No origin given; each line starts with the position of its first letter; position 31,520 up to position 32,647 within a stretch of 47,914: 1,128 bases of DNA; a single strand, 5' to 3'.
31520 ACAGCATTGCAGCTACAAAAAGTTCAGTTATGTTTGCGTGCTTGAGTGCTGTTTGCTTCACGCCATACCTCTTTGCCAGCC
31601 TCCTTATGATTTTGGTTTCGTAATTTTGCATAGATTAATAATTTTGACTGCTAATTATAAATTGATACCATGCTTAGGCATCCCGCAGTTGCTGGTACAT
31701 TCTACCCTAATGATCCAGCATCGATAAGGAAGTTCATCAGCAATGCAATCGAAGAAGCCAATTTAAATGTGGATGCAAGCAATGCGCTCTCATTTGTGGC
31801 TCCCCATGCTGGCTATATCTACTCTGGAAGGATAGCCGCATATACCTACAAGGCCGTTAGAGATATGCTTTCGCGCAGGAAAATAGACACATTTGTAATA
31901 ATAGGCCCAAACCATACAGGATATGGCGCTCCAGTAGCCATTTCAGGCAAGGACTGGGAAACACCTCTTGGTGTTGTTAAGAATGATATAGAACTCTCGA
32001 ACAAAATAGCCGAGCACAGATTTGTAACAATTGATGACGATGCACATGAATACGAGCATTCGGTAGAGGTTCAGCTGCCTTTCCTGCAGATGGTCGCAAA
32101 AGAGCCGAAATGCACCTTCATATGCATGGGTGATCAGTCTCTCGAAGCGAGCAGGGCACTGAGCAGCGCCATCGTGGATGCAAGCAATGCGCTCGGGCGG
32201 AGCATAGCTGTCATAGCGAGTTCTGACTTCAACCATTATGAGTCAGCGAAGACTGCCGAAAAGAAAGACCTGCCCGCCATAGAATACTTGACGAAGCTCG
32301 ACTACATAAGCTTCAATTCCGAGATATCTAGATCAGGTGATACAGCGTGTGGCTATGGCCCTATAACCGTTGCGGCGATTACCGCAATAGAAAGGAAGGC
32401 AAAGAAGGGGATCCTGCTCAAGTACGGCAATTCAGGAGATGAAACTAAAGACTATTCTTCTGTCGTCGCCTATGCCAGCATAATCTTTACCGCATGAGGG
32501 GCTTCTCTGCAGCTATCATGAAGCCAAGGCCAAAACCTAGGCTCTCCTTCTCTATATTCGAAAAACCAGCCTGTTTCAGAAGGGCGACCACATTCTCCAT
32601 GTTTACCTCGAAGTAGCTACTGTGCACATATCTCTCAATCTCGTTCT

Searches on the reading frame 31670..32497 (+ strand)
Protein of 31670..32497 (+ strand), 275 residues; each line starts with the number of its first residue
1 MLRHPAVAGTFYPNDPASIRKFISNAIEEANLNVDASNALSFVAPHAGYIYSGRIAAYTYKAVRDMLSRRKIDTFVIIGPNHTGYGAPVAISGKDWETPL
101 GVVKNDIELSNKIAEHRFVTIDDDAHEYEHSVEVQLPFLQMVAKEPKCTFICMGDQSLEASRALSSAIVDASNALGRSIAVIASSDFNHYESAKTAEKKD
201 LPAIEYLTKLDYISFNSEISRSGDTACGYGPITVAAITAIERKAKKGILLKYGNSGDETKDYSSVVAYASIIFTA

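Call 58: search_protein_families(library=pfam, proteins=[window:31670-32497:+], max_evalue=0.001)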
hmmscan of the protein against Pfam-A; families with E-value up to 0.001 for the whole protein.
window:31670-32497:+ (275 aa): 1 family
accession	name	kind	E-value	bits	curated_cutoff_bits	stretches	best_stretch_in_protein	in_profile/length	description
PF01875.22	Memo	-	4.2e-68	229.9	27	1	4-271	1-268/269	Memo-like protein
